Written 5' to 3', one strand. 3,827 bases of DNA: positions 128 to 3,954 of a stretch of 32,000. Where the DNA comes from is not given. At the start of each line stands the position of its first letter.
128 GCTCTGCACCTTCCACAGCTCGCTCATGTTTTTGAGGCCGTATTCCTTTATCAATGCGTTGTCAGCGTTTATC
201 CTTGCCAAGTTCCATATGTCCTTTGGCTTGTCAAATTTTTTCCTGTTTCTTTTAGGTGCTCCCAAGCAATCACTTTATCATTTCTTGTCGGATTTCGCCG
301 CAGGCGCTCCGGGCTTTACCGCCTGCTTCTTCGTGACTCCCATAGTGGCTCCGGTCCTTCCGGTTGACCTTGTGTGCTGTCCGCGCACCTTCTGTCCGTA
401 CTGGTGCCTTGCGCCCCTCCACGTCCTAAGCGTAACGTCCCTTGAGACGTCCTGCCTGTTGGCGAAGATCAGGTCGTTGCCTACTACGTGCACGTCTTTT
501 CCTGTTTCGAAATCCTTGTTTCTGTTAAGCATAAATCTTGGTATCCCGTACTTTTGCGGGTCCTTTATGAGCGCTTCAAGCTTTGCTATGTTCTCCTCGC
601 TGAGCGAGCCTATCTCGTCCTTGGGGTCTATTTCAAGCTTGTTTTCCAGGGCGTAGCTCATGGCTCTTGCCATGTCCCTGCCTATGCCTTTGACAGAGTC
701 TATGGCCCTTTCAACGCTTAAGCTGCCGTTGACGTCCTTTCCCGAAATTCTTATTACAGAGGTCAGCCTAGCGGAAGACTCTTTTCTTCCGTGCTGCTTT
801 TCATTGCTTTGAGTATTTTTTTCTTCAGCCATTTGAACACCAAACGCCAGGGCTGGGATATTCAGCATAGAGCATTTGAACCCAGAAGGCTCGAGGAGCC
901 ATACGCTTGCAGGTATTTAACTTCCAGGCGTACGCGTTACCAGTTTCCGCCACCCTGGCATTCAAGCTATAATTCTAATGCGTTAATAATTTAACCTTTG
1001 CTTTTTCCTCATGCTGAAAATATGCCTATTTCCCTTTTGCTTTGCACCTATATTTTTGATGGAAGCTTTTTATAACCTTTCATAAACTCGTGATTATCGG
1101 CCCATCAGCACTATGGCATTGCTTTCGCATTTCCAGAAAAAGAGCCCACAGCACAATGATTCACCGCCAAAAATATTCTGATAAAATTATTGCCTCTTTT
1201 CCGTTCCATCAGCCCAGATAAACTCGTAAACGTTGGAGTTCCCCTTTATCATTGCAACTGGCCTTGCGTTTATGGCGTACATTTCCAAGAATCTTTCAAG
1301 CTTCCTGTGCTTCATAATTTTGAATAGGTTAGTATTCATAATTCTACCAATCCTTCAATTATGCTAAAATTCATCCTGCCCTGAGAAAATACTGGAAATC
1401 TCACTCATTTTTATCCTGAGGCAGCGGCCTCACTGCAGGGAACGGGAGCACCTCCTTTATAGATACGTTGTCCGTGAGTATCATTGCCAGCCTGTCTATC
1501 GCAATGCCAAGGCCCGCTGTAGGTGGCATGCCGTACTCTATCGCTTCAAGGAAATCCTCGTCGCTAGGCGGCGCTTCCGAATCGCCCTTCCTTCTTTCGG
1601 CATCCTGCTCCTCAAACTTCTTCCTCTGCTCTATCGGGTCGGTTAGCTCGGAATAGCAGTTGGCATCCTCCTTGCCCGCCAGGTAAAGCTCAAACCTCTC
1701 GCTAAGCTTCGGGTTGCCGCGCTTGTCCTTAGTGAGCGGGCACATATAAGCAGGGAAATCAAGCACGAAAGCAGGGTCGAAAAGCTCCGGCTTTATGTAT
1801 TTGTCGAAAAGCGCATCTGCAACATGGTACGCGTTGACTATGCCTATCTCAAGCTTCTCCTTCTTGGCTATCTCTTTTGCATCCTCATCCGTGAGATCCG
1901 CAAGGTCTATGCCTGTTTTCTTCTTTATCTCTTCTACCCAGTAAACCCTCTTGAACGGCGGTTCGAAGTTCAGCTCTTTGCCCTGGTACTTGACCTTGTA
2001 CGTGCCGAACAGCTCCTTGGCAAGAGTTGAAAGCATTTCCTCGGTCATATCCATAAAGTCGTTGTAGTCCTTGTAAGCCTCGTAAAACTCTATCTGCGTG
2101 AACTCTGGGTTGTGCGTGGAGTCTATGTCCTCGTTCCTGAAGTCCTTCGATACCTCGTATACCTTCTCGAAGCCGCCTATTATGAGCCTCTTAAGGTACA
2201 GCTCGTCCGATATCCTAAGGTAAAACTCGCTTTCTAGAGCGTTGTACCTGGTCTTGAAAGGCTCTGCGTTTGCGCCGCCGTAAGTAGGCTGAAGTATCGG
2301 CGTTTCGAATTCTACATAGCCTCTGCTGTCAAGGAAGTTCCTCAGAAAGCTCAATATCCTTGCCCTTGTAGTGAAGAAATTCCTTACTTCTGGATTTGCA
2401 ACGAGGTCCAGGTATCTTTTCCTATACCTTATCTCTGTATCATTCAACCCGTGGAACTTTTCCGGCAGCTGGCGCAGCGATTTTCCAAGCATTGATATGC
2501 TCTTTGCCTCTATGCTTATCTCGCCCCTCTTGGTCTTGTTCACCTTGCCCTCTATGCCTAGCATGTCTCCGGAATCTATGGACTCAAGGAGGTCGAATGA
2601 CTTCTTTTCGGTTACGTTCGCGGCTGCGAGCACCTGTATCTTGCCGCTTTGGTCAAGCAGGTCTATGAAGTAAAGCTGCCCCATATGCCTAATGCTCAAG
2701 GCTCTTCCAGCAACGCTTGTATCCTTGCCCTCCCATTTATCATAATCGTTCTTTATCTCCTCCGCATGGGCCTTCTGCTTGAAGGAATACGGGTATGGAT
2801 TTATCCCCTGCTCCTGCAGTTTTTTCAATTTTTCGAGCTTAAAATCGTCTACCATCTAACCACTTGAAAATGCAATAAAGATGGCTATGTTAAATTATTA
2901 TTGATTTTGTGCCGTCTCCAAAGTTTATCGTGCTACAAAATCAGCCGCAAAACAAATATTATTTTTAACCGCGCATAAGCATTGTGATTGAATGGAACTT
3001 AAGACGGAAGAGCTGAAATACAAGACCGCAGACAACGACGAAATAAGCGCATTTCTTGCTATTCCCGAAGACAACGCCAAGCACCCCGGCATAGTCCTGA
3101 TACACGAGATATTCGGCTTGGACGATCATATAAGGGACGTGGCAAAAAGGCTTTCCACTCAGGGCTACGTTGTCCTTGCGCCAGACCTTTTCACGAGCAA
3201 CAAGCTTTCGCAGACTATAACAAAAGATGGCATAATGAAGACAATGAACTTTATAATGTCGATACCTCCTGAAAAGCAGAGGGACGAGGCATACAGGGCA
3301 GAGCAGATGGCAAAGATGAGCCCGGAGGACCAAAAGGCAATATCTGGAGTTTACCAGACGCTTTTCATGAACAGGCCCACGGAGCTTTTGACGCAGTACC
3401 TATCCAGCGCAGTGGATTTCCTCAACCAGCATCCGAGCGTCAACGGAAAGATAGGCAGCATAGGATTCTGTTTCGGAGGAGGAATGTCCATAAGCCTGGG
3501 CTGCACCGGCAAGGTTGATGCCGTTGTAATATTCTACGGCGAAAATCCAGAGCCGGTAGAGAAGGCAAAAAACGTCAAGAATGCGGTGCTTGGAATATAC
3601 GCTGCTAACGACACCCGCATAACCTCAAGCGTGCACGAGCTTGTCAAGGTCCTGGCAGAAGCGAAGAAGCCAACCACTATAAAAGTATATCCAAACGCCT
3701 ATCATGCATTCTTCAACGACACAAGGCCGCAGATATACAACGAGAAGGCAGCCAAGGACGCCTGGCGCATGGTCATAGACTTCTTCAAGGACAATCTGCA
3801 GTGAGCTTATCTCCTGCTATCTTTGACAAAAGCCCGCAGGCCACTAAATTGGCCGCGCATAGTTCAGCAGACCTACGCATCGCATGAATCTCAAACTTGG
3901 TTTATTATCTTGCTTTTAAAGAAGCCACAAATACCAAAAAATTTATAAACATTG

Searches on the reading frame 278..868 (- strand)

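Call 12: search_protein_families(library=pfam, proteins=[window:278-868:-], max_evalue=0.001)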
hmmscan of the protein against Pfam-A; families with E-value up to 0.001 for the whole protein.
window:278-868:- (196 aa): 1 family
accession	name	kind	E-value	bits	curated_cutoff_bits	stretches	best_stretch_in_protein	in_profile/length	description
PF00416.27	Ribosomal_S13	-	7.7e-35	120.5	31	1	40-172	1-128/128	Ribosomal protein S13/S18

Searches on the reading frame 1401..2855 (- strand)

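Call 10: search_protein_families(library=pfam, proteins=[window:1401-2855:-], max_evalue=0.001)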
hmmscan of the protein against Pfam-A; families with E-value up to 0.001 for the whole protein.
window:1401-2855:- (484 aa): 3 families
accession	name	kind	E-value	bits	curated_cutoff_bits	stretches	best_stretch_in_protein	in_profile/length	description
PF00152.25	tRNA-synt_2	-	3.3e-90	302.7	25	1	140-475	2-307/308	tRNA synthetases class II (D, K and N)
PF01336.31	tRNA_anti-codon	-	2.1e-14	53.6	27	1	47-122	2-74/75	OB-fold nucleic acid binding domain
PF01409.25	tRNA-synt_2d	-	1.2e-08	35.2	19.8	1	234-300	107-172/246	tRNA synthetases class II core domain (F)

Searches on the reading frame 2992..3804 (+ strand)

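Call 10: search_protein_families(library=pfam, proteins=[window:2992-3804:+], max_evalue=0.001)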
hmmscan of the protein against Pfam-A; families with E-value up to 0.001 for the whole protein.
window:2992-3804:+ (270 aa): 2 families
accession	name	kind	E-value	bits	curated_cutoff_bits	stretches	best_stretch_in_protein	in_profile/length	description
PF01738.24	DLH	-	4.8e-55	186.9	21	1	18-267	1-215/217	Dienelactone hydrolase family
PF08840.17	BAAT_C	-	5.4e-09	36.8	20.9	1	135-224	4-94/210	BAAT / Acyl-CoA thioester hydrolase C terminal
